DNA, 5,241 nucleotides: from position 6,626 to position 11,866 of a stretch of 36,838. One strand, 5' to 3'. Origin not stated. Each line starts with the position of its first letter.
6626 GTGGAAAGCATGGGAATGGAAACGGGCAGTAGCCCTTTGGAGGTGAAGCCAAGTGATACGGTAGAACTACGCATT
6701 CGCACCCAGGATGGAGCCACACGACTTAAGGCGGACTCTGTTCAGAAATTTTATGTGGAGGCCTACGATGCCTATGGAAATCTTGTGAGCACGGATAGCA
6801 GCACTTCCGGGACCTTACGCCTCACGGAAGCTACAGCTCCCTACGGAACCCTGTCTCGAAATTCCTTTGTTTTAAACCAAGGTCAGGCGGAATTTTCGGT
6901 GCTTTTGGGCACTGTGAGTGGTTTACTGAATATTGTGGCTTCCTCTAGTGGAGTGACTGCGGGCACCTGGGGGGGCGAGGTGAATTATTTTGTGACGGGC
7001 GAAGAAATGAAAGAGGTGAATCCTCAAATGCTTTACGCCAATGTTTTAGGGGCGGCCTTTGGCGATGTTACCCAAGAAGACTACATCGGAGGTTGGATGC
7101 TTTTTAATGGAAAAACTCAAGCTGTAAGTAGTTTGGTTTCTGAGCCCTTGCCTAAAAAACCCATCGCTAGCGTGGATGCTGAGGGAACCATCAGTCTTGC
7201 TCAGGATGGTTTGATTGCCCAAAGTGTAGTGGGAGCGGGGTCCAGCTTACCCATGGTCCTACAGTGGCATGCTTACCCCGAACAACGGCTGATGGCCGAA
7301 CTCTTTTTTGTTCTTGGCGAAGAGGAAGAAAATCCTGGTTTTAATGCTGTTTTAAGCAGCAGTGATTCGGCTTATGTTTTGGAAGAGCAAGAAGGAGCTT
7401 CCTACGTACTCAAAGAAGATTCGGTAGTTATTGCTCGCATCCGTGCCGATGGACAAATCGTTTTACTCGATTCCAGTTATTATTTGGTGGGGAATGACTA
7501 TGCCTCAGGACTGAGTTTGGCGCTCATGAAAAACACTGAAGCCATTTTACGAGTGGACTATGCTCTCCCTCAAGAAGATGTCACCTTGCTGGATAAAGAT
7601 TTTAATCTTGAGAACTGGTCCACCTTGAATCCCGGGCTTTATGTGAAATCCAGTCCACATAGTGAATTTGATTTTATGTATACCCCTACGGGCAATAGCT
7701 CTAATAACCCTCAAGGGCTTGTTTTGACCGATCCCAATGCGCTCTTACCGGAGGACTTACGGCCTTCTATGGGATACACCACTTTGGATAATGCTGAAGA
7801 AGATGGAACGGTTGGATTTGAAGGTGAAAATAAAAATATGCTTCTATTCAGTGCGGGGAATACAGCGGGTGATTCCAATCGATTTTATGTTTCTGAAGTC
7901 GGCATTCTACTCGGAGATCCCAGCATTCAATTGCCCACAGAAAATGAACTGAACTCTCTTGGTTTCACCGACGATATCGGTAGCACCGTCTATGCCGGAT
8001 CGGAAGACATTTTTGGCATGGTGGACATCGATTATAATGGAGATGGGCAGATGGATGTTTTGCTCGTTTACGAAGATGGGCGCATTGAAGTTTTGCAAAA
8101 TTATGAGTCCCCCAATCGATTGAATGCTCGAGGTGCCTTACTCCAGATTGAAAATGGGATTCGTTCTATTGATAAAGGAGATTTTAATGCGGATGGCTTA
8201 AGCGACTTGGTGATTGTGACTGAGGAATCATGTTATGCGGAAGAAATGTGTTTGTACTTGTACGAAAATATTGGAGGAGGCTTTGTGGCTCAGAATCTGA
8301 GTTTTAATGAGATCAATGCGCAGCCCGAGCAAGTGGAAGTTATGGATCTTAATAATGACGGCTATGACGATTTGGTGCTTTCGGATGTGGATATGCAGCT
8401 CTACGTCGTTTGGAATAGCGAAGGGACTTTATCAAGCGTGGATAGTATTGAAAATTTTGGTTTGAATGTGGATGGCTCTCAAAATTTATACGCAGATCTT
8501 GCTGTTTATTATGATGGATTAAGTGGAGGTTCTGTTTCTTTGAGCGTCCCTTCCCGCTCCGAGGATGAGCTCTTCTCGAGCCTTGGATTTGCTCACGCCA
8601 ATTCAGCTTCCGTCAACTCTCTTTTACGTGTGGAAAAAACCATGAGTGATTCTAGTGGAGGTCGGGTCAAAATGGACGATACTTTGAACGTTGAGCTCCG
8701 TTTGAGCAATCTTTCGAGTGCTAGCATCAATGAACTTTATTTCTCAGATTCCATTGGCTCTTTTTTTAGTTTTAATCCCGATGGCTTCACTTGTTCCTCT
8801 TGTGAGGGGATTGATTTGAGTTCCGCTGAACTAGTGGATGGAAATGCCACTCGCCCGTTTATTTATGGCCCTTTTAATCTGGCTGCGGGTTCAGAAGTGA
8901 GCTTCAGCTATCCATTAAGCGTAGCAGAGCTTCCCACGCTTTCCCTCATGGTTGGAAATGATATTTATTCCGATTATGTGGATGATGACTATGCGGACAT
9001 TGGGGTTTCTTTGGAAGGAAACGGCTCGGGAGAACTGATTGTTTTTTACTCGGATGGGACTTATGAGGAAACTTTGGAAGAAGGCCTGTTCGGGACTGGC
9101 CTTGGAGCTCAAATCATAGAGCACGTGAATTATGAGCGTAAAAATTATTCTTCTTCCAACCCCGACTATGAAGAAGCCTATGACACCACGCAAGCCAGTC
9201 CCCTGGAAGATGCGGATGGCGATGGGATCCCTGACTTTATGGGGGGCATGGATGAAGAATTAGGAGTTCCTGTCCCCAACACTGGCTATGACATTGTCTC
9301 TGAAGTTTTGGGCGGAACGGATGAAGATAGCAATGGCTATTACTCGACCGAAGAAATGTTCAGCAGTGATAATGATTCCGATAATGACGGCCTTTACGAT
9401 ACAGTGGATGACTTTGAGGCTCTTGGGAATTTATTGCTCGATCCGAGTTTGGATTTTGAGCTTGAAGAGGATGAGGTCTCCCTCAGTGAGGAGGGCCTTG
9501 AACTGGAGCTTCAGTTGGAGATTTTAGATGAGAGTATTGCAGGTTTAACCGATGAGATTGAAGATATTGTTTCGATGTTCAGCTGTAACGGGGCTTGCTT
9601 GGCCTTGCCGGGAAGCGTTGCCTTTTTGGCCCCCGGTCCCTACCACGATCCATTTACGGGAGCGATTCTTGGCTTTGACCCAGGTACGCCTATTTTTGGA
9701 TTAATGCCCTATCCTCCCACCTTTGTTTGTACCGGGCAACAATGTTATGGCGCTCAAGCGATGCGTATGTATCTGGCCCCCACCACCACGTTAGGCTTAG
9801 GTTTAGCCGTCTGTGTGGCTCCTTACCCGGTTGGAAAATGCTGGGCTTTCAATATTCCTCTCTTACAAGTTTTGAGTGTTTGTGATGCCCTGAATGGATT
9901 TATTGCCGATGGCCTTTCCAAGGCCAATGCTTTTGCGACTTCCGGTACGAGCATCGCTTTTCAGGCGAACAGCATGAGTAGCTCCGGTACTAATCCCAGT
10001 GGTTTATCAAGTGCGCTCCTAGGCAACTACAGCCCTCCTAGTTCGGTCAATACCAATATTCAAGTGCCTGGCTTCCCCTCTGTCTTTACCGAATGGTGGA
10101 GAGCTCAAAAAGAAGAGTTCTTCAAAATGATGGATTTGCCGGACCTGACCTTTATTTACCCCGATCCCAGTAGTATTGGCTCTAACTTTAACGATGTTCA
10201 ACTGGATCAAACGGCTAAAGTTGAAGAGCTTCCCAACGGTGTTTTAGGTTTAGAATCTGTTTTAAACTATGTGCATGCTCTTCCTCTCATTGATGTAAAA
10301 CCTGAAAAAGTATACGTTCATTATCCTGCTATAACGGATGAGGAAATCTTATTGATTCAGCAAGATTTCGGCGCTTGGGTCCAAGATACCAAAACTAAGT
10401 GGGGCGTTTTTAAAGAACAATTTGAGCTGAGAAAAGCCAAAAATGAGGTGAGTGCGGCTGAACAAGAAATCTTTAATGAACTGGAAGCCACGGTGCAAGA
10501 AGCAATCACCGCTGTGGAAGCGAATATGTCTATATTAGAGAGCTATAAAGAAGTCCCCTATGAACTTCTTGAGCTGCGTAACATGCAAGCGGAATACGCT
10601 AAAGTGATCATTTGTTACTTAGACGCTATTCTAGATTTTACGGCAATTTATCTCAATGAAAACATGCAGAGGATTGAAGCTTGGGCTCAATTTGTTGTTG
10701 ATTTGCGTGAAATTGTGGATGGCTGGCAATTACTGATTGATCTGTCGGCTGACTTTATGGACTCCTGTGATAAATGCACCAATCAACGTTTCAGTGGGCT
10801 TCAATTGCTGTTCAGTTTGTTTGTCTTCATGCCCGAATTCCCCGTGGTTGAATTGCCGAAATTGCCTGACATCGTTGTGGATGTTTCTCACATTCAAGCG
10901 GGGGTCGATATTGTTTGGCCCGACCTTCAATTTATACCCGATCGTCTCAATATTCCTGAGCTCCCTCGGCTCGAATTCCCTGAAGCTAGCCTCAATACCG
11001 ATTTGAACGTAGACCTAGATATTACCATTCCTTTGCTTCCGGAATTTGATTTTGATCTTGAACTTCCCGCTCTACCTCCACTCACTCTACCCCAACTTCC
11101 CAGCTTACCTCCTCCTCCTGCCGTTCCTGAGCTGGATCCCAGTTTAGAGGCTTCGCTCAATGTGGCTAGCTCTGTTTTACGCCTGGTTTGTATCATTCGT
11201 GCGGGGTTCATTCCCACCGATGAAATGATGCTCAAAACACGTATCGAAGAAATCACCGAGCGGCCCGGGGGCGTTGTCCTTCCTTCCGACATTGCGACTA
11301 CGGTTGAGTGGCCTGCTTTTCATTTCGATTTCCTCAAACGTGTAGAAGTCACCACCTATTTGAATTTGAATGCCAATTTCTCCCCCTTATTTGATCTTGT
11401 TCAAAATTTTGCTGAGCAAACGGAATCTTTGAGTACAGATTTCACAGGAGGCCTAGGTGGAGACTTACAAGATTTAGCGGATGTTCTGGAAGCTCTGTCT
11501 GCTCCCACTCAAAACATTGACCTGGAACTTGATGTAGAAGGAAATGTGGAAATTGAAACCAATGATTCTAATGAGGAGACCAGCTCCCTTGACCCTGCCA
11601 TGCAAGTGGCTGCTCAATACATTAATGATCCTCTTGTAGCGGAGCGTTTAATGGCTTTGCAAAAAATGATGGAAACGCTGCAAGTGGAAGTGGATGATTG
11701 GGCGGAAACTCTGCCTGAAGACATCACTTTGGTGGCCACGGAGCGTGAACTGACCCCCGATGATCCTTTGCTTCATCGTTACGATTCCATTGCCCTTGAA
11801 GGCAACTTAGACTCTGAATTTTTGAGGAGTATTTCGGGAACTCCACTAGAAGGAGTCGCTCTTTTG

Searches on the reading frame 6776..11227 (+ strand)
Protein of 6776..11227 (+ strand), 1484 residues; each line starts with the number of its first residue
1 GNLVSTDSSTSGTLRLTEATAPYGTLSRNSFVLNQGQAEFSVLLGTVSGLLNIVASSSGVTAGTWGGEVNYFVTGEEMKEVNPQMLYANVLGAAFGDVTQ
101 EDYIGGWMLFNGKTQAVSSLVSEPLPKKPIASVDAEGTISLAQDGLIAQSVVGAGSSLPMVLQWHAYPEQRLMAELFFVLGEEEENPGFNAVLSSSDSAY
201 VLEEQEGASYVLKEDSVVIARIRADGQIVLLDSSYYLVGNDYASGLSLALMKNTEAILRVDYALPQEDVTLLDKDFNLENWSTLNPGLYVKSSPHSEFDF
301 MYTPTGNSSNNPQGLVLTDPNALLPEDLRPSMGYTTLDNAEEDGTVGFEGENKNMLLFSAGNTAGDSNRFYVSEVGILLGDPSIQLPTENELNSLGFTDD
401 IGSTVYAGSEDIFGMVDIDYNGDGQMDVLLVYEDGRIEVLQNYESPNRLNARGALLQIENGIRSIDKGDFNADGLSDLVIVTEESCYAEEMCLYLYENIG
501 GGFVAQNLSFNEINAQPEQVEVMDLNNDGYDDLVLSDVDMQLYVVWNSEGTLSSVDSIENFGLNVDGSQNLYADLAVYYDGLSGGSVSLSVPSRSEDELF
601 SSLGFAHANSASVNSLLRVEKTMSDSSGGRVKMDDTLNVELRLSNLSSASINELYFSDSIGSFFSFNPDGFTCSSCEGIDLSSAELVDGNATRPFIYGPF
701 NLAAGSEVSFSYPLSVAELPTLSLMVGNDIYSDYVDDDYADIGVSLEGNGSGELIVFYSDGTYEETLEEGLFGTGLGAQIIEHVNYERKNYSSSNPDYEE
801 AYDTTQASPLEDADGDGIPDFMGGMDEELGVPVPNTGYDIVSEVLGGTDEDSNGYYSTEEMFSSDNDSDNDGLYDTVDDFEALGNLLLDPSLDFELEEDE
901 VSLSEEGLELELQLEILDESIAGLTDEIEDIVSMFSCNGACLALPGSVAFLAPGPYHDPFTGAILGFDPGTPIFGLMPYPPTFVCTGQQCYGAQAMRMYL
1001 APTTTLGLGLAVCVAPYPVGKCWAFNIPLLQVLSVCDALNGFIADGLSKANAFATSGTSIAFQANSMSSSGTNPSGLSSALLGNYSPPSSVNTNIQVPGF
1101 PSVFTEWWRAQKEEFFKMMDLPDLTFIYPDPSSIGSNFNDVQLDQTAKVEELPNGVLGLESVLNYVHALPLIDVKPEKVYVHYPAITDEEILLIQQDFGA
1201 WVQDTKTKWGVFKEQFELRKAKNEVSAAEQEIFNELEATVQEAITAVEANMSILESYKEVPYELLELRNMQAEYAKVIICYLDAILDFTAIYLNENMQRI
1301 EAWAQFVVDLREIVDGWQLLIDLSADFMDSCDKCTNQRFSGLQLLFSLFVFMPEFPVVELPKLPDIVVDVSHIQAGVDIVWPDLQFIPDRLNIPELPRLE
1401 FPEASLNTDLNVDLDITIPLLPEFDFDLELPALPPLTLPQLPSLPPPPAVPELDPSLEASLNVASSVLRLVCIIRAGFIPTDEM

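Call 49: find_related_loci(query=A3, collection=metagenome_contigs, flank=10000)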
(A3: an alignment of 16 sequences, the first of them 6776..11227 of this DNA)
Query A3 (1484 aa) in metagenome_contigs; peptide patterns used: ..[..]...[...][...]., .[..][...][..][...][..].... (x = any residue, [..] = any of these).
207 stretches matched a pattern; 123 encode a relative of the query (tblastn E <= 1e-3); the best 80 are kept; 69 distinct loci.
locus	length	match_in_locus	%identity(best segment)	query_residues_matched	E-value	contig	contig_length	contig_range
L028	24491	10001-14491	55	1-1484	0e+0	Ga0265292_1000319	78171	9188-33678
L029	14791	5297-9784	52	1-1483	0e+0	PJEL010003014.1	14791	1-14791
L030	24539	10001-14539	54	1-1484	0e+0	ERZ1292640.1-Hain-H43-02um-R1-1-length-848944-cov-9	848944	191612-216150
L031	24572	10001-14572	49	1-1483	0e+0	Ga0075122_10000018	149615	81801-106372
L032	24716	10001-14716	48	1-1484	0e+0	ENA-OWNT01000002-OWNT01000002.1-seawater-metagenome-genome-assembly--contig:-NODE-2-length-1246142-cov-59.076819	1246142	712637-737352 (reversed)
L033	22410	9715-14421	48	1-1484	0e+0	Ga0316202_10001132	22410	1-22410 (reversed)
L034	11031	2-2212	58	756-1484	0e+0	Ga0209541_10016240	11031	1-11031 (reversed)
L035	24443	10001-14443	36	1-1483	0e+0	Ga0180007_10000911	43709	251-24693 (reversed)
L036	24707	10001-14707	48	1-1484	0e+0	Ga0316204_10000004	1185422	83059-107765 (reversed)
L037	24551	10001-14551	46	1-1483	0e+0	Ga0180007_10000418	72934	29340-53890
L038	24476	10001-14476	31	2-1483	0e+0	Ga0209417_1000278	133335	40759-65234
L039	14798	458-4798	35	1-1483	0e+0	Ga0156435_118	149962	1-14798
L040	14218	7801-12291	32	2-1484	0e+0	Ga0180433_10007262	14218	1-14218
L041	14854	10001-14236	32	1-1403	0e+0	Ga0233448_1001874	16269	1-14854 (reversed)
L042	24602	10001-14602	50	1-1484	0e+0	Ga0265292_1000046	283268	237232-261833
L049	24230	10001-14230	29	49-1483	3e-148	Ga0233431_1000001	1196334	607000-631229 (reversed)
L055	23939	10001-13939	26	63-1422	3e-118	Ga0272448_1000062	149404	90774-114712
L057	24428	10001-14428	37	1-1483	4e-94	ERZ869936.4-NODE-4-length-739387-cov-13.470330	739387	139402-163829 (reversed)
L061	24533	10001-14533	30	2-1484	0e+0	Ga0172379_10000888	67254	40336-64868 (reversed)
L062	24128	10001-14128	36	2-1403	2e-94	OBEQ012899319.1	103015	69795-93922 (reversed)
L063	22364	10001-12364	31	6-761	3e-80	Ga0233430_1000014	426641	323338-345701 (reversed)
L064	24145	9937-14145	27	1-1399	1e-156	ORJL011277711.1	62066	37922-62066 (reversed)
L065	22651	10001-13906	29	13-1483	6e-75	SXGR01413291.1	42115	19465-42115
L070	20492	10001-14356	21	3-1382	3e-55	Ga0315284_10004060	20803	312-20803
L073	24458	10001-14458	25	2-1434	1e-46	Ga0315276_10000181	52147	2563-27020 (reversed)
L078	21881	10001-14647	27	13-1483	3e-35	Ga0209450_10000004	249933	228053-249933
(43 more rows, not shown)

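Call 66: search_solved_structures(query=A3, max_evalue=1)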
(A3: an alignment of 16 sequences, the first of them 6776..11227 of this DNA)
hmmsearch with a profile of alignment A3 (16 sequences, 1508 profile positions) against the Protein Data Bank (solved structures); distinct sequences matched with E-value up to 1: 29.
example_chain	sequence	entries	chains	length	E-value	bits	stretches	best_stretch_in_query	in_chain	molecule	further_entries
7ceb_A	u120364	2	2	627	0.014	16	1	462-533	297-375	Integrin alpha-6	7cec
3v4p_A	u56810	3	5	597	0.015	15.9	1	461-532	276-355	Integrin alpha-4 | Integrin alpha4 subunit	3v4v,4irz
6vbu_7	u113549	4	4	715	0.082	13.5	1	418-617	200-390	Bardet-Biedl syndrome 7 protein homolog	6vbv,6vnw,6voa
9ind_A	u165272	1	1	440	0.093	13.3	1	461-532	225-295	Integrin alpha-V heavy chain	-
8tcg_A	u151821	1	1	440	0.1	13.2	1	461-532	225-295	Integrin alpha-V heavy chain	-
8tcf_A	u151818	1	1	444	0.1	13.2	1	461-532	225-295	Integrin alpha-V heavy chain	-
8ij5_E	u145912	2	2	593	0.14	12.7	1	461-532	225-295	Integrin alpha-V heavy chain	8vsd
8w30_A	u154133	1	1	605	0.15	12.7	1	461-532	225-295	Integrin alpha-V heavy chain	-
5nem_A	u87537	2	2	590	0.15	12.7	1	461-532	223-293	Integrin alpha-V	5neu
5ner_A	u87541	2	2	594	0.15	12.6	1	461-532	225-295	Integrin alpha-V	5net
4um9_A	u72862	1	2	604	0.15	12.6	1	461-532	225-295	Integrin alpha-V heavy chain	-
9cz7_A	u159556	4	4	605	0.15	12.6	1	461-532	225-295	Integrin alpha-V heavy chain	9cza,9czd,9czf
9xmm_A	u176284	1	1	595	0.16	12.6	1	461-532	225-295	Integrin alpha-V heavy chain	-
6om2_A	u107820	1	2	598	0.16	12.6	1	461-532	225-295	Integrin alpha-V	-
6om1_A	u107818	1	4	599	0.16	12.6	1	461-532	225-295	Integrin alpha-V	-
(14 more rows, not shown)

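Call 70: search_protein_families(library=pfam, proteins=[L028:1240-2448:+, L028:2504-3097:+, L032:1224-2471:+, L032:2522-3064:+, L035:691-1926:+, L035:2062-2556:+, L035:2611-3108:+, L057:754-2034:+, L057:2106-2609:+, L038:2248-2877:+], max_evalue=0.001)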
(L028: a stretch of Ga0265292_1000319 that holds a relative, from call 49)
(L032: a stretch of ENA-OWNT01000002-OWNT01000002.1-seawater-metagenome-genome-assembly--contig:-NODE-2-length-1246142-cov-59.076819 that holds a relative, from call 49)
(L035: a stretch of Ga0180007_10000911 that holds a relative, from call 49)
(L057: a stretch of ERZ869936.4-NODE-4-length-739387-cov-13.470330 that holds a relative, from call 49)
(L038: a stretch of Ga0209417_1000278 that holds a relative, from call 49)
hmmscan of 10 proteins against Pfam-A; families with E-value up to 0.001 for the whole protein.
L028:1240-2448:+ (402 aa): 1 family
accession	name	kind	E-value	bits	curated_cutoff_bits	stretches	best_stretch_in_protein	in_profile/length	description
PF00482.28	T2SSF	-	7.8e-52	174.9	25.2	2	65-188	1-125/125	Type II secretion system (T2SS), protein F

L028:2504-3097:+ (197 aa): 2 families
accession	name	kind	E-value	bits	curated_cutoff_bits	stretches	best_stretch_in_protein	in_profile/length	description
PF07963.17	N_methyl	-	3.6e-08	33.1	21.2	1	11-34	3-26/27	Prokaryotic N-terminal methylation motif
PF08334.16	T2SSG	-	3.4e-05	24.3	21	1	40-107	4-70/108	Type II secretion system (T2SS), protein G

L032:1224-2471:+ (415 aa): 2 families
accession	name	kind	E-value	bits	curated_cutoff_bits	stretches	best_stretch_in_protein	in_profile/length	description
PF00482.28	T2SSF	-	7.7e-56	187.9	25.2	2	78-201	1-125/125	Type II secretion system (T2SS), protein F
PF25547.1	WXG100_2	-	0.00048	20.6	27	0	127-197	65-131/150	WXG100 like domain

L032:2522-3064:+ (180 aa): 1 family
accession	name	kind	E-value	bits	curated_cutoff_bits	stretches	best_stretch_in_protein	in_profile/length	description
PF07963.17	N_methyl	-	1.1e-08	34.7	21.2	1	12-36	2-26/27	Prokaryotic N-terminal methylation motif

L035:691-1926:+ (411 aa): 1 family
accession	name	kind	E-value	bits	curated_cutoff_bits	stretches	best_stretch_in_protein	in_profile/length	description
PF00482.28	T2SSF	-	1.5e-56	190.2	25.2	2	277-400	1-125/125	Type II secretion system (T2SS), protein F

L035:2062-2556:+ (164 aa): 0 families

L035:2611-3108:+ (165 aa): 1 family
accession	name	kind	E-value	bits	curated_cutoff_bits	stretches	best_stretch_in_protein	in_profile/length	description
PF07963.17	N_methyl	-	1.1e-09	37.9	21.2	1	7-31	2-26/27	Prokaryotic N-terminal methylation motif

L057:754-2034:+ (426 aa): 1 family
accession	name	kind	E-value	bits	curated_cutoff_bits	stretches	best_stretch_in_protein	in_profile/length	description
PF00482.28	T2SSF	-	3.6e-50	169.6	25.2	2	293-415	1-125/125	Type II secretion system (T2SS), protein F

L057:2106-2609:+ (167 aa): 1 family
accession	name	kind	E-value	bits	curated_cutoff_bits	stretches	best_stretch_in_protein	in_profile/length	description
PF07963.17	N_methyl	-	1.6e-09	37.3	21.2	1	11-35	3-27/27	Prokaryotic N-terminal methylation motif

L038:2248-2877:+ (209 aa): 2 families
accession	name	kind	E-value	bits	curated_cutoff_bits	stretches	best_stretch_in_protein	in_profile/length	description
PF07963.17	N_methyl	-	4e-08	32.9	21.2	1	18-41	3-26/27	Prokaryotic N-terminal methylation motif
PF08334.16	T2SSG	-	7.6e-05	23.2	21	1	44-118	1-71/108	Type II secretion system (T2SS), protein G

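Call 85: search_protein_families(library=pfam, proteins=[L063:439-2103:+, L049:2-1342:+, L065:3-3296:+, L073:3957-5513:+, L078:4935-6344:+, L070:5088-5747:+, L061:930-1382:+, L061:1827-2288:+, L064:4928-5938:+, L062:1935-3149:+], max_evalue=0.001)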
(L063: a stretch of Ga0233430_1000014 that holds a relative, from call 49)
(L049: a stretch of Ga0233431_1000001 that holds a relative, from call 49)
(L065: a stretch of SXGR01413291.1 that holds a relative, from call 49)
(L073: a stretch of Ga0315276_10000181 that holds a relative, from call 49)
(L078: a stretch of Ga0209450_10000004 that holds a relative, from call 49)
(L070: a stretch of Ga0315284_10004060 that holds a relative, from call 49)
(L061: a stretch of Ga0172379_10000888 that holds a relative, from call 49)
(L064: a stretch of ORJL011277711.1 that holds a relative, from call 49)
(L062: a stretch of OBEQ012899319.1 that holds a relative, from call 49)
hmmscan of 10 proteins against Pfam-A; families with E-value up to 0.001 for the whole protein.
L063:439-2103:+ (554 aa): 2 families
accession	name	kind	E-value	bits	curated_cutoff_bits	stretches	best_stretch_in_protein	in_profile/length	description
PF00437.27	T2SSE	-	3.4e-127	424.5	24.9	1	84-475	6-370/370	Type II/IV secretion system protein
PF25199.1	nSTAND_NTPase5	-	0.00073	19.8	34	0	202-263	21-84/145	Novel STAND NTPase 5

L049:2-1342:+ (446 aa): 1 family
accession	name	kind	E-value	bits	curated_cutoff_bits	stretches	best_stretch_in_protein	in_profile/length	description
PF00437.27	T2SSE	-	1.8e-129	432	24.9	1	13-405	6-370/370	Type II/IV secretion system protein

L065:3-3296:+ (1097 aa): 1 family
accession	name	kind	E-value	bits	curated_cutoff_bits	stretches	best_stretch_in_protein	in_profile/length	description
PF00395.25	SLH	-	3.8e-23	81.6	20.8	3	971-1011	3-43/44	S-layer homology domain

L073:3957-5513:+ (518 aa): 3 families
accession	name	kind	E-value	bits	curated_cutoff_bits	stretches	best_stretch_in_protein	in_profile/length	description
PF06415.18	iPGM_N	-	3.1e-76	256.1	27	1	97-308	1-216/217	BPG-independent PGAM N-terminus (iPGM_N)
PF01676.23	Metalloenzyme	-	5.7e-65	219.7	24.3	1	19-508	1-252/252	Metalloenzyme superfamily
PF01663.27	Phosphodiest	-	4.5e-05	23.7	23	1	327-453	87-220/342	Type I phosphodiesterase / nucleotide pyrophosphatase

L078:4935-6344:+ (469 aa): 3 families
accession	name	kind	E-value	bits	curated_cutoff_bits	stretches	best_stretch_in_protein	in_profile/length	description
PF01053.26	Cys_Met_Meta_PP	-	3.6e-96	322.4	27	1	67-467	15-380/381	Cys/Met metabolism PLP-dependent enzyme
PF00155.27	Aminotran_1_2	-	1.9e-05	24.5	19.7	1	117-279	53-233/361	Aminotransferase class I and II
PF00266.25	Aminotran_5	-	0.00031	20.3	21.5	1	180-272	111-208/371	Aminotransferase class-V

L070:5088-5747:+ (219 aa): 0 families

L061:930-1382:+ (150 aa): 2 families
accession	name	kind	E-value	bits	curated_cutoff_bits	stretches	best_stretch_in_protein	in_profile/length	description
PF01850.27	PIN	-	2.1e-12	48.1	23.6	1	15-133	2-113/120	PIN domain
PF16289.11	PIN_12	-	8.5e-06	26.7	32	1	16-103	3-90/172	PIN domain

L061:1827-2288:+ (153 aa): 2 families
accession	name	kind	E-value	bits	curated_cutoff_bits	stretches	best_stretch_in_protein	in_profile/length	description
PF01850.27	PIN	-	7e-12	46.5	23.6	1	22-145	1-118/120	PIN domain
PF16289.11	PIN_12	-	7.3e-07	30.2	32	1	22-96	1-76/172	PIN domain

L064:4928-5938:+ (336 aa): 1 family
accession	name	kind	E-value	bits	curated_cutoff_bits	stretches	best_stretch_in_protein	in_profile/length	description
PF02661.23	Fic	-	2.5e-16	60.7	24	1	169-259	7-93/93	Fic/DOC family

L062:1935-3149:+ (404 aa): 5 families
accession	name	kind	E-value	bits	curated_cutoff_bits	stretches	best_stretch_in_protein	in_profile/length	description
PF13439.12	Glyco_transf_4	-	5.6e-17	62.7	28.5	1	25-185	2-164/170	Glycosyltransferase Family 4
PF00534.26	Glycos_transf_1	-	4e-16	59.5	26.4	1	202-377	4-167/172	Glycosyl transferases group 1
PF13692.12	Glyco_trans_1_4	-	6.6e-16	59.3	27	1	214-368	2-142/142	Glycosyl transferases group 1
PF13579.12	Glyco_trans_4_4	-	3.9e-09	37.5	29.7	1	25-170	1-143/158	Glycosyl transferase 4-like domain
PF13524.12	Glyco_trans_1_2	-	0.00027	21.3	25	1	280-370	27-116/144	Glycosyl transferase-like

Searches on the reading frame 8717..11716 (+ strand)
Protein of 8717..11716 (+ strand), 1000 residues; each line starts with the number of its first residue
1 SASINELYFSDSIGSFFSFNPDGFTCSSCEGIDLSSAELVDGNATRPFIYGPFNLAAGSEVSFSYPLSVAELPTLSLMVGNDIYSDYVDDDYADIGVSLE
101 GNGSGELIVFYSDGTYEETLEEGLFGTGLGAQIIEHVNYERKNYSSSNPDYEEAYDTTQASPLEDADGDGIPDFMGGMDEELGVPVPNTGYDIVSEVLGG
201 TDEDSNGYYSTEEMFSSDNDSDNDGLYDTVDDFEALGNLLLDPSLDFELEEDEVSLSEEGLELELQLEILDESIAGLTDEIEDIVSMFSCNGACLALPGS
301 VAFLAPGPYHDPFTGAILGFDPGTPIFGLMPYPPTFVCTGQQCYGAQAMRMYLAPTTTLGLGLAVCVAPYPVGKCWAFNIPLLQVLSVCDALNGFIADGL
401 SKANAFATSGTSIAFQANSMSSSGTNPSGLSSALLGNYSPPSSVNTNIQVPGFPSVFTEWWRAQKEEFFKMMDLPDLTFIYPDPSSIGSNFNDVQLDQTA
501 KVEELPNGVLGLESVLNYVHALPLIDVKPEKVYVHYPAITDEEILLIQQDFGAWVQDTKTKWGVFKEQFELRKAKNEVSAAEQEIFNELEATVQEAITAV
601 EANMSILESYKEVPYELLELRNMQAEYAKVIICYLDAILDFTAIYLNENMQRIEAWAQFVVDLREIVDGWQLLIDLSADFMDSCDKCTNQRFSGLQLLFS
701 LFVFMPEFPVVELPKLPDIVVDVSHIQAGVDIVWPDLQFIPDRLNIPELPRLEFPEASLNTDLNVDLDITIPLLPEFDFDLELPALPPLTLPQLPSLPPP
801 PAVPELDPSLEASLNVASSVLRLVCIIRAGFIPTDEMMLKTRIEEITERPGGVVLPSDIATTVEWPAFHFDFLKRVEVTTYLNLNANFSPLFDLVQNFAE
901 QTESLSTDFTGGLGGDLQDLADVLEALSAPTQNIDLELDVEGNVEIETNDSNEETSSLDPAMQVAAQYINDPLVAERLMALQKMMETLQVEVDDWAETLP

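Call 44: find_homologous_proteins(query=window:8717-11716:+, max_evalue=0.001)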
Query window:8717-11716:+ (1000 aa): 1 proteins with E <= 0.001 among 8000 candidates.
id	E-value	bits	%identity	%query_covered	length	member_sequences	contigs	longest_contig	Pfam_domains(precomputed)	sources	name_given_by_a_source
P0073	1.0e-286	972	48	94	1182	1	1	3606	-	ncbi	ncbi:MAG: hypothetical protein AAB802_04120, partial [Patescibacteria group bacterium]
